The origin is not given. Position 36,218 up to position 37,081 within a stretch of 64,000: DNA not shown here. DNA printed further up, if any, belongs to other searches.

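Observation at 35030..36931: Tandem triplication of a ~186-aa protein family with an invariant N-terminal DYSG.F motif, three invariant cysteines and a C-terminal ACQWE(F/L) motif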

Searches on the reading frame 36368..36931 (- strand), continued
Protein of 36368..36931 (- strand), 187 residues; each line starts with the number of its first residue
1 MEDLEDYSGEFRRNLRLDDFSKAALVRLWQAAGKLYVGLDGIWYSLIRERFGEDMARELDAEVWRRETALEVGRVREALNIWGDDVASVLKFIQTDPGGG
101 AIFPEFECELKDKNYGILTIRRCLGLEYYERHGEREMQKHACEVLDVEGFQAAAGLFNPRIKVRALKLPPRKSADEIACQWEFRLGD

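Call 44: find_related_loci(query=window:36368-36931:-, collection=metagenome_contigs, flank=8000)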
Query window:36368-36931:- (187 aa) in metagenome_contigs; peptide patterns used: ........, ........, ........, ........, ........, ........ (x = any residue, [..] = any of these).
234 stretches matched a pattern; 167 encode a relative of the query (tblastn E <= 1e-3); the best 80 are kept; 79 distinct loci.
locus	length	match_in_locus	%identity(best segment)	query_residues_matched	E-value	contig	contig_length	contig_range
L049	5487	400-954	86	1-185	2e-109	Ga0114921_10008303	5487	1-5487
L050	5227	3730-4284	83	1-185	8e-103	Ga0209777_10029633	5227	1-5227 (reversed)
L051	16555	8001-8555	80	1-185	2e-101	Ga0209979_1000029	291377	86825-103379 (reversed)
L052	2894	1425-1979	79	1-185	5e-103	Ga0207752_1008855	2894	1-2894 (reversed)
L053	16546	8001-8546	79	4-185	9e-100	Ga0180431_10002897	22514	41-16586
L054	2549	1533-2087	77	1-185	1e-102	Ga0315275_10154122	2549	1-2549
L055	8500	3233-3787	79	1-185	2e-99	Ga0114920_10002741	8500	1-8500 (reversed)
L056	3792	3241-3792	78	1-184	4e-98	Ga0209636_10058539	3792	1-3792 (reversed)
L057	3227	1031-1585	76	1-185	2e-98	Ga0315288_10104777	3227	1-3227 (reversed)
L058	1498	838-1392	76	1-185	2e-103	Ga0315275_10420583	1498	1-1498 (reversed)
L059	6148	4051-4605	76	1-185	8e-97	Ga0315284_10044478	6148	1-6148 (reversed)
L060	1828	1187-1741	76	1-185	3e-101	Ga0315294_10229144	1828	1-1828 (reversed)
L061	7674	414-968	72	1-185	2e-92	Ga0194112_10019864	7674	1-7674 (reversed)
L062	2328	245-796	69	1-185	1e-88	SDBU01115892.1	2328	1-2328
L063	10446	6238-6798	66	1-187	5e-84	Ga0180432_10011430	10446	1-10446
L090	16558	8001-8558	53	1-186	2e-60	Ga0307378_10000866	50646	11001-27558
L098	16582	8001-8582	48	1-185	9e-58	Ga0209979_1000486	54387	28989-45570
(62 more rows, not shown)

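Call 58: search_protein_families(library=pfam, proteins=[L037:3446-4834:+, L031:9419-10603:-, L009:5708-6142:-, L098:12136-13797:-, L090:2533-5505:+, L056:1049-3064:+, L035:5438-6886:+, L018:12357-15425:-, L026:8819-9679:-, L059:4739-5254:+], max_evalue=0.0001)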
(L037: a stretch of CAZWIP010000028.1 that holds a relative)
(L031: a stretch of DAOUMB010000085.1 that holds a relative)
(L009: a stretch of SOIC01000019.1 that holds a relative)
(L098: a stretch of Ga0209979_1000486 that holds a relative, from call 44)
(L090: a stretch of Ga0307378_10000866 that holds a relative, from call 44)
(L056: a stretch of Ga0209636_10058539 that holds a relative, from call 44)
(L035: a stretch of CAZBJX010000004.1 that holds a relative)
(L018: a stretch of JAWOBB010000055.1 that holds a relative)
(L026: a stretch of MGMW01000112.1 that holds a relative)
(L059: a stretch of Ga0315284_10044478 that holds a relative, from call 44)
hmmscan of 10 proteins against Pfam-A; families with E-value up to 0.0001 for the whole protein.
L037:3446-4834:+ (463 aa): 1 family
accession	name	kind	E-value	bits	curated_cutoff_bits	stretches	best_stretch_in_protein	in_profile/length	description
PF13458.12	Peripla_BP_6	-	2.2e-19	70.7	31.7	1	93-423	2-318/343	Periplasmic binding protein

L031:9419-10603:- (395 aa): 3 families
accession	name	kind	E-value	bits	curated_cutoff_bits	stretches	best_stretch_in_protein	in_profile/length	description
PF00441.29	Acyl-CoA_dh_1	-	1.3e-22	81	22.4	1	235-386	1-146/150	Acyl-CoA dehydrogenase, C-terminal domain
PF02771.21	Acyl-CoA_dh_N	-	4.3e-22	79.1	22.9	1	10-126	3-113/113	Acyl-CoA dehydrogenase, N-terminal domain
PF02770.24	Acyl-CoA_dh_M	-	3.9e-18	65.8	33.3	1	130-219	1-93/97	Acyl-CoA dehydrogenase, middle domain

L009:5708-6142:- (145 aa): 1 family
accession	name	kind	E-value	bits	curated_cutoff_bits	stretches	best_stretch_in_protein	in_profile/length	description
PF02310.24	B12-binding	-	7e-20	71.5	32.1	1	16-117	2-104/121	B12 binding domain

L098:12136-13797:- (554 aa): 1 family
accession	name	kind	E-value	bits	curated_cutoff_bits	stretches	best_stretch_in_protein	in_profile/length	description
PF01642.28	MM_CoA_mutase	-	9.8e-146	486.7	22.1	1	19-539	2-512/512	Methylmalonyl-CoA mutase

L090:2533-5505:+ (991 aa): 9 families
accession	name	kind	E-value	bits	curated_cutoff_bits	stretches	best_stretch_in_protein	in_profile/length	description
PF00384.28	Molybdopterin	-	2.8e-91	306.6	24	1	292-729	1-353/353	Molybdopterin oxidoreductase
PF01568.27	Molydop_binding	-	1.7e-32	112.2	26.8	1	811-915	1-108/110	Molydopterin dinucleotide binding domain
PF13510.11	Fer2_4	-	4.9e-22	78.2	22.8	1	19-95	2-81/82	2Fe-2S iron-sulfur cluster binding domain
PF04879.21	Molybdop_Fe4S4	-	1.1e-19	70.6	22.7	1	236-288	2-54/55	Molybdopterin oxidoreductase Fe4S4 domain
PF10588.14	NADH-G_4Fe-4S_3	-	1e-13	51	27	1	102-140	1-39/40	NADH-ubiquinone oxidoreductase-G iron-sulfur binding region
PF22117.2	Fer4_Nqo3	-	5e-08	33.4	27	1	161-226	4-66/67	NADH-quinone oxidoreductase subunit 3, ferredoxin-like domain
PF12838.12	Fer4_7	-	1.6e-07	32.1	27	1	167-225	1-52/52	4Fe-4S dicluster domain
PF00037.32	Fer4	-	1.7e-05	24.9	21.1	0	206-226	3-23/24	4Fe-4S binding domain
PF12837.12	Fer4_6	-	7.4e-05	23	25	1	162-182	3-23/24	4Fe-4S binding domain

L056:1049-3064:+ (672 aa): 13 families
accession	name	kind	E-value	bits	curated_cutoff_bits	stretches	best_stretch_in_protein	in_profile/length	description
PF00724.26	Oxidored_FMN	-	3.4e-77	260.5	27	1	30-368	1-341/342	NADH:flavin oxidoreductase / NADH oxidase family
PF07992.20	Pyr_redox_2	-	5.7e-31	108.5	26.1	1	414-645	2-269/291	Pyridine nucleotide-disulphide oxidoreductase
PF13738.12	Pyr_redox_3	-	2.7e-13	50.3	30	1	498-638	126-276/305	Pyridine nucleotide-disulphide oxidoreductase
PF00070.33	Pyr_redox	-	5e-13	49.8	22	1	536-605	1-70/82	Pyridine nucleotide-disulphide oxidoreductase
PF01266.30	DAO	-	1.4e-12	48.3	27.9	1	415-449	2-37/353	FAD dependent oxidoreductase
PF13450.12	NAD_binding_8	-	1.2e-11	45.1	21.9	1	417-452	1-36/68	NAD(P)-binding Rossmann-like domain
PF12831.13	FAD_oxidored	-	5.5e-11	42.8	27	1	414-463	1-50/416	FAD dependent oxidoreductase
PF03486.20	HI0933_like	-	6.1e-08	32.8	50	1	414-452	2-40/244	HI0933-like protein Rossmann domain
PF01494.25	FAD_binding_3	-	1.3e-06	28.3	22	0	414-446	3-35/349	FAD binding domain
PF01134.28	GIDA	-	1.8e-06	27.8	22.1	1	415-450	2-37/391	Glucose inhibited division protein A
PF00890.30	FAD_binding_2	-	3.2e-06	27.1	20.4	1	415-451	2-38/414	FAD binding domain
PF02737.24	3HCDH_N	-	3.6e-05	24.2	22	0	537-624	2-83/180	3-hydroxyacyl-CoA dehydrogenase, NAD binding domain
PF13241.12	NAD_binding_7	-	4.8e-05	24.3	22.1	0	411-445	6-40/104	Putative NAD(P)-binding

L035:5438-6886:+ (483 aa): 2 families
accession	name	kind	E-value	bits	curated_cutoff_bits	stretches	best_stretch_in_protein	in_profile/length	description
PF19436.4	ACS_CODH_B_C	-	3.4e-66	223.7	25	1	238-460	9-240/245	ACS/CODH beta subunit C-terminal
PF03598.20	CdhC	-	3.2e-14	53.5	24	1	71-213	13-154/155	CO dehydrogenase/acetyl-CoA synthase complex beta subunit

L018:12357-15425:- (1023 aa): 11 families
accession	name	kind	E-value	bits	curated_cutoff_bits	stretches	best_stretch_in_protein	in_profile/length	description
PF01512.22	Complex1_51K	-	9.5e-44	149.4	31.2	1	160-331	1-149/150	Nuo51 FMN-binding domain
PF07992.20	Pyr_redox_2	-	8.7e-36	124.3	26.1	1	636-936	2-291/291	Pyridine nucleotide-disulphide oxidoreductase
PF10589.14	NADH_4Fe-4S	-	4.3e-34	116.7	23.5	1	442-526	1-85/85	NADH-ubiquinone oxidoreductase-F iron-sulfur binding region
PF14691.11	Fer4_20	-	4.1e-26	91.4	25.8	1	534-620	21-110/113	Dihydroprymidine dehydrogenase domain II, 4Fe-4S cluster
PF13738.12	Pyr_redox_3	-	7.4e-13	48.8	30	1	725-919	128-304/305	Pyridine nucleotide-disulphide oxidoreductase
PF00070.33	Pyr_redox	-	1.6e-10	41.8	22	0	636-668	1-33/82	Pyridine nucleotide-disulphide oxidoreductase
PF01266.30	DAO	-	2.7e-07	30.9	27.9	1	636-669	1-35/353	FAD dependent oxidoreductase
PF01257.25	2Fe-2S_thioredx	-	3.1e-07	30.8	24.8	1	8-80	66-141/145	Thioredoxin-like [2Fe-2S] ferredoxin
PF13450.12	NAD_binding_8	-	7e-07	29.9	21.9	1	639-674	1-37/68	NAD(P)-binding Rossmann-like domain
PF01946.23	Thi4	-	9.2e-06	25.5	26.2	1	636-704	19-85/235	Thi4 family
PF10531.15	SLBB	-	2.4e-05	24.5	27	1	354-403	1-53/55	SLBB domain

L026:8819-9679:- (287 aa): 1 family
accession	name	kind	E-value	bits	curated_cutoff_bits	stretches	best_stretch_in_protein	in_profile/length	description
PF00809.28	Pterin_bind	-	9.7e-75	251.8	25.5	1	25-258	1-244/244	Pterin binding enzyme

L059:4739-5254:+ (172 aa): 4 families
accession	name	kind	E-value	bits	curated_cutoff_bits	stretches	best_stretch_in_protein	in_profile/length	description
PF00132.30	Hexapep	-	3.1e-18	65.1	27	1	88-120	3-35/36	Bacterial transferase hexapeptide (six repeats)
PF21711.3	DCTN5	-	9.3e-06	25.9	40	1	39-142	45-157/182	Dynactin subunit 5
PF25084.1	LbH_EIF2B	-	5.1e-05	23.7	54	0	51-128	24-102/105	EIF2B subunit epsilon LbH domain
PF14602.12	Hexapep_2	-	5.3e-05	23.3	27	1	88-119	3-32/34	Hexapeptide repeat of succinyl-transferase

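Call 66: search_protein_families(library=pfam, alignment_id=A2, max_evalue=0.1)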
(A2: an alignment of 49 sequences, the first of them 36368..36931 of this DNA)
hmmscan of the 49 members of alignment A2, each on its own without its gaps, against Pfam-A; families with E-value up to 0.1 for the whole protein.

A. member 1, window:36368-36931:- (187 aa): 2 families
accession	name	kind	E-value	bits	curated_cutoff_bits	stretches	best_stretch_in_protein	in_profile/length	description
PF19620.4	DUF6125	-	2.5e-15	57.3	27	1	20-185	3-164/164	Family of unknown function (DUF6125)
PF14196.11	ATC_hydrolase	-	0.04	15.2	28.1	1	43-146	12-115/145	L-2-amino-thiazoline-4-carboxylic acid hydrolase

B. families by the number of members that match (of 49 scanned): 5 families
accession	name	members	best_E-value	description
PF19620.4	DUF6125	49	9.1e-22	Family of unknown function (DUF6125)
PF14196.11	ATC_hydrolase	29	9.8e-06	L-2-amino-thiazoline-4-carboxylic acid hydrolase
PF22059.2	GumK_N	1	0.019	Glucuronosyltransferase GumK, N-terminal domain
PF05379.17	Peptidase_C23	1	0.021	Carlavirus endopeptidase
PF22980.2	Myb_DNA-bind_8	1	0.031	Myb-like DNA-binding domain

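Call 68: predict_structure(alignment_id=A4)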
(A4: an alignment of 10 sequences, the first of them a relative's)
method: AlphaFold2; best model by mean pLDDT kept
length: 390 residues; sequences in the alignment: 10
mean_pLDDT: 85.5   pTM: 0.85
mean pLDDT of the five models: 85.5, 84.5, 83.9, 83.6, 81.1
residues with pLDDT >= 90: 174; 70-90: 175; 50-70: 31; < 50: 10
segments of 3 or more residues with pLDDT < 50: 190-192, 196-201
pLDDT, mean of each block of 10 residues (from residue 1): 89 93 93 85 91 90 77 89 90 86 77 91 82 74 75 89 90 86 78 46 68 87 91 88 86 92 92 89 94 95 79 95 91 85 88 92 96 66 91
secondary structure, 60 per line:
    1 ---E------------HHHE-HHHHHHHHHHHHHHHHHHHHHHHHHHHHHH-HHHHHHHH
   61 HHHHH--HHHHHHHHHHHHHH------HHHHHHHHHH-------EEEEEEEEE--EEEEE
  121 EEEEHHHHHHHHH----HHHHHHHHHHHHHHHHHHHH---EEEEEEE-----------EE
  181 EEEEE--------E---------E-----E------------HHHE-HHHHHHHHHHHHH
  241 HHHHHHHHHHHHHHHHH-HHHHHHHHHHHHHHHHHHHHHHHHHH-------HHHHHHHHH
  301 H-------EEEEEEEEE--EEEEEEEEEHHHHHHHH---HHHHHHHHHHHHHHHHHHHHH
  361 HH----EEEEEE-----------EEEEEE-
elements in order: H22-51 H53-65 H68-81 H88-97 E105-113 E116-124 H125-133 H138-157 E161-167 E179-185 H228-257 H259-284 H292-301 E309-317 E320-328 H329-336 H340-362 E367-372 E384-389

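Call 72: fold_search(model_id=the predicted structure, library=pdb)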
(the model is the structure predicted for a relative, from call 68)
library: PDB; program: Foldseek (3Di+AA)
matches with E <= 10: 126; with E <= 0.001: 0
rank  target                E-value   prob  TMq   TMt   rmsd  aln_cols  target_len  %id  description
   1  7mwr_A                2.9e-02  0.90  0.16  0.28  15.1       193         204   11  Structure of De Novo designed beta sheet heterodimer LHD101A53/B4 (released 2022-01-19)
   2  5frx_A                7.5e-02  0.99  0.26  0.45   5.3       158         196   11  crystal structure of the phenol-responsive sensory domain of the transcription activator PoxR in complex with 4-nitrop (released 2016-03-30)
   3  5kbh_B                7.5e-02  0.99  0.26  0.44   5.1       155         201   10  CRYSTAL STRUCTURE OF THE AROMATIC SENSOR DOMAIN OF MOPR IN COMPLEX WITH 3-CHLORO-PHENOL (released 2016-07-13)
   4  5fru_A                7.8e-02  0.99  0.26  0.46   5.1       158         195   13  crystal structure of the phenol-responsive sensory domain of the transcription activator PoxR (released 2016-03-30)
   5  3eee_A                7.8e-02  0.91  0.21  0.38   9.0       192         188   11  Probing the function of heme distortion in the H-NOX family (released 2008-11-25)
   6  5kbg_B                8.2e-02  0.99  0.26  0.44   5.2       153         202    9  CRYSTAL STRUCTURE OF THE AROMATIC SENSOR DOMAIN OF MOPR IN COMPLEX WITH OCRESOL (released 2016-07-13)
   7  4fdk_A                8.6e-02  0.54  0.13  0.25  13.2       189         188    9  F78L Tt H-NOX (released 2013-08-28)
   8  3nvu_A                9.9e-02  0.89  0.21  0.38   8.8       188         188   12  Modulating Heme Redox Potential Through Protein-Induced Porphyrin Distortion (released 2010-09-08)
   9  6aq3_B                1.1e-01  0.99  0.27  0.52   5.4       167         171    8  Crystal structure of a trafficking protein particle complex subunit 3 from Naegleria fowleri covalently bound to palmi (released 2017-08-30)
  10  1u56_B                1.1e-01  0.47  0.13  0.25  12.9       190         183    9  Crystal structure of an oxygen binding H-NOX domain related to soluble guanylate cyclases (Water-ligated, ferric form) (released 2004-08-31)
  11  5kbe_B                1.3e-01  0.97  0.25  0.41   7.7       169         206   11  CRYSTAL STRUCTURE OF THE AROMATIC SENSOR DOMAIN OF MOPR IN COMPLEX WITH PHENOL (released 2016-07-13)
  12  6mx5                  1.3e-01  0.41  0.14  0.24  12.7       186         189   10  Crystal structure of H-NOX protein from Nostoc sp. (released 2018-11-07)
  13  3sj5_A                1.4e-01  0.84  0.21  0.39   8.6       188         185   12  I5F Mutant Structure of T. Tengcongensis H-NOX (released 2011-07-20)
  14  5kbe_A                1.5e-01  0.98  0.26  0.44   5.1       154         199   11  CRYSTAL STRUCTURE OF THE AROMATIC SENSOR DOMAIN OF MOPR IN COMPLEX WITH PHENOL (released 2016-07-13)
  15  3m0b                  1.5e-01  0.41  0.13  0.25  13.1       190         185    9  Ru-Porphyrin Protein Scaffolds for Sensing O2 (released 2010-04-14)
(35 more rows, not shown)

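Call 77: search_dna_similar(query=window:36368-36931:-, collection=plasmids, mode=protein, max_evalue=1, max_rows=15)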
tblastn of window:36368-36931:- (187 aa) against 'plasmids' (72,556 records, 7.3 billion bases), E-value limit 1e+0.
Records with a match: 2; places in all: 2; records where one place covers at least 80% of the query: 2.
Best place of each record, by identity: <60% 2.
By first word of the organism name: Nonomuraea 1; Monoglobus 1.
By predicted mobility (MOB-suite, as given by PLSDB): non-mobilizable 2.
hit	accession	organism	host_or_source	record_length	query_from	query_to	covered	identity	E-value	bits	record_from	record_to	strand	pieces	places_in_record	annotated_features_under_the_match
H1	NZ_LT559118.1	Nonomuraea gerenzanensis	-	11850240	5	187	98%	33.2%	1e-23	104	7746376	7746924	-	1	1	none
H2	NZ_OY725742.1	Monoglobus pectinilyticus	-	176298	17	185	90%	23.6%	1e-5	52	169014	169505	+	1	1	DUF6125 family protein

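Call 78: get_annotated_region(hit=H1, flank=7000)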
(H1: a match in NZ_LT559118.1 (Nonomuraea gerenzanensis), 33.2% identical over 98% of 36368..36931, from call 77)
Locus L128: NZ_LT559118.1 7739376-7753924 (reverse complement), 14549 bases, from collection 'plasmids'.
description: Nonomuraea gerenzanensis isolate nono1 plasmid I, complete sequence
organism: Nonomuraea gerenzanensis (NCBI taxid 93944)
taxonomy: Bacteria; Actinomycetota; Actinomycetes; Streptosporangiales; Streptosporangiaceae; Nonomuraea; Nonomuraea gerenzanensis
host: -; source: -; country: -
typing (MOB-suite, as given by PLSDB): non-mobilizable
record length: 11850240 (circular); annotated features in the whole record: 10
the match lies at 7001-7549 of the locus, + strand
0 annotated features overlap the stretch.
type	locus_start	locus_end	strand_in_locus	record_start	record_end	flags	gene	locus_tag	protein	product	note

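Call 79: get_annotated_region(hit=H2, flank=6000)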
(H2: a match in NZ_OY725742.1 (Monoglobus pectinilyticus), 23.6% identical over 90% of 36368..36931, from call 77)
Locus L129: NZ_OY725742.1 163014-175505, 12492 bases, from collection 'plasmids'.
description: Monoglobus pectinilyticus strain Ruminococcaceae species TSDC17.2-1.2 plasmid 18, complete sequence
organism: Monoglobus pectinilyticus (NCBI taxid 1981510)
taxonomy: Bacteria; Bacillota; Clostridia; Monoglobales; Monoglobaceae; Monoglobus; Monoglobus pectinilyticus
host: -; source: -; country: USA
typing (MOB-suite, as given by PLSDB): non-mobilizable
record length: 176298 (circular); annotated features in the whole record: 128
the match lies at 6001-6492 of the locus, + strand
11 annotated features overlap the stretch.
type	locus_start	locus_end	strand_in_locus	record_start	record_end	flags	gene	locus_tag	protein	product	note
CDS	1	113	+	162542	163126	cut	-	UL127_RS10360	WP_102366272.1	dipicolinate synthase subunit B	-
CDS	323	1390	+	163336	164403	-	-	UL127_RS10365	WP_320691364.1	copper amine oxidase N-terminal domain-containing protein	-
CDS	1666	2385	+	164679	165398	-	-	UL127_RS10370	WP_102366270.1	protein phosphatase 2C domain-containing protein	-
CDS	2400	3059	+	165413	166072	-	-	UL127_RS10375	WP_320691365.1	FHA domain-containing protein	-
CDS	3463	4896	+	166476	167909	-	-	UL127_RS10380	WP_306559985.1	MATE family efflux transporter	-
CDS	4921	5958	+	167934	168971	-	-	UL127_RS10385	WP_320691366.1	YeiH family protein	-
CDS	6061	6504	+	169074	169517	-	-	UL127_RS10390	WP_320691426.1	DUF6125 family protein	-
CDS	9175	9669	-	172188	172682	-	-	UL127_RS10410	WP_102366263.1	hypothetical protein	-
CDS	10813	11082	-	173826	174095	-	-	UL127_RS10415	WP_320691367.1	helix-turn-helix domain-containing protein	-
CDS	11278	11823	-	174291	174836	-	-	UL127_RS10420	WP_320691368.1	hypothetical protein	-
CDS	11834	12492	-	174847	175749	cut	-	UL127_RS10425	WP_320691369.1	hypothetical protein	-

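Call 82: search_protein_families(library=pfam, proteins=[L128:4643-5704:-, L128:5448-6935:-, L128:5643-7136:+, L128:7294-8094:-, L128:7408-8154:+, L128:8128-9342:-, L128:8337-10046:+, L128:9661-13683:+, L128:3816-4727:-, L128:4044-4937:+], max_evalue=0.00001)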
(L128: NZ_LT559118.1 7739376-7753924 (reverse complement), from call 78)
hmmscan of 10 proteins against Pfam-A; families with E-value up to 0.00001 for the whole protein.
L128:4643-5704:- (353 aa): 2 families
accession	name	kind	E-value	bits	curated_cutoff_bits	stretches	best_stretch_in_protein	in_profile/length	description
PF13561.12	adh_short_C2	-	8.1e-61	206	27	1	121-348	1-234/236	Enoyl-(Acyl carrier protein) reductase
PF00106.31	adh_short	-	5.5e-44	150.4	26.6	1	115-297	1-189/195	short chain dehydrogenase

L128:5448-6935:- (495 aa): 1 family
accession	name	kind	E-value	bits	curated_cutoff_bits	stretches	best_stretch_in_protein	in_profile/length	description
PF00171.27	Aldedh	-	2.4e-142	475.2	23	1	30-490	7-461/461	Aldehyde dehydrogenase family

L128:5643-7136:+ (497 aa): 0 families

L128:7294-8094:- (266 aa): 0 families

L128:7408-8154:+ (248 aa): 1 family
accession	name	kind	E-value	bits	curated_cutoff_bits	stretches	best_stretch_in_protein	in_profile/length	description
PF00903.31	Glyoxalase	-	2.2e-07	31.7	20.6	1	138-240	4-119/121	Glyoxalase/Bleomycin resistance protein/Dioxygenase superfamily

L128:8128-9342:- (404 aa): 0 families

L128:8337-10046:+ (569 aa): 0 families

L128:9661-13683:+ (1340 aa): 0 families

L128:3816-4727:- (303 aa): 2 families
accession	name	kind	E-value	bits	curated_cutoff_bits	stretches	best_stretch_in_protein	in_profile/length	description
PF03446.21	NAD_binding_2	-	3.9e-33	115.2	21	1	31-182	3-161/161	NAD binding domain of 6-phosphogluconate dehydrogenase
PF14833.11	NAD_binding_11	-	3e-09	37.6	30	0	185-231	1-47/122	NAD-binding of NADP-dependent 3-hydroxyisobutyrate dehydrogenase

L128:4044-4937:+ (297 aa): 0 families
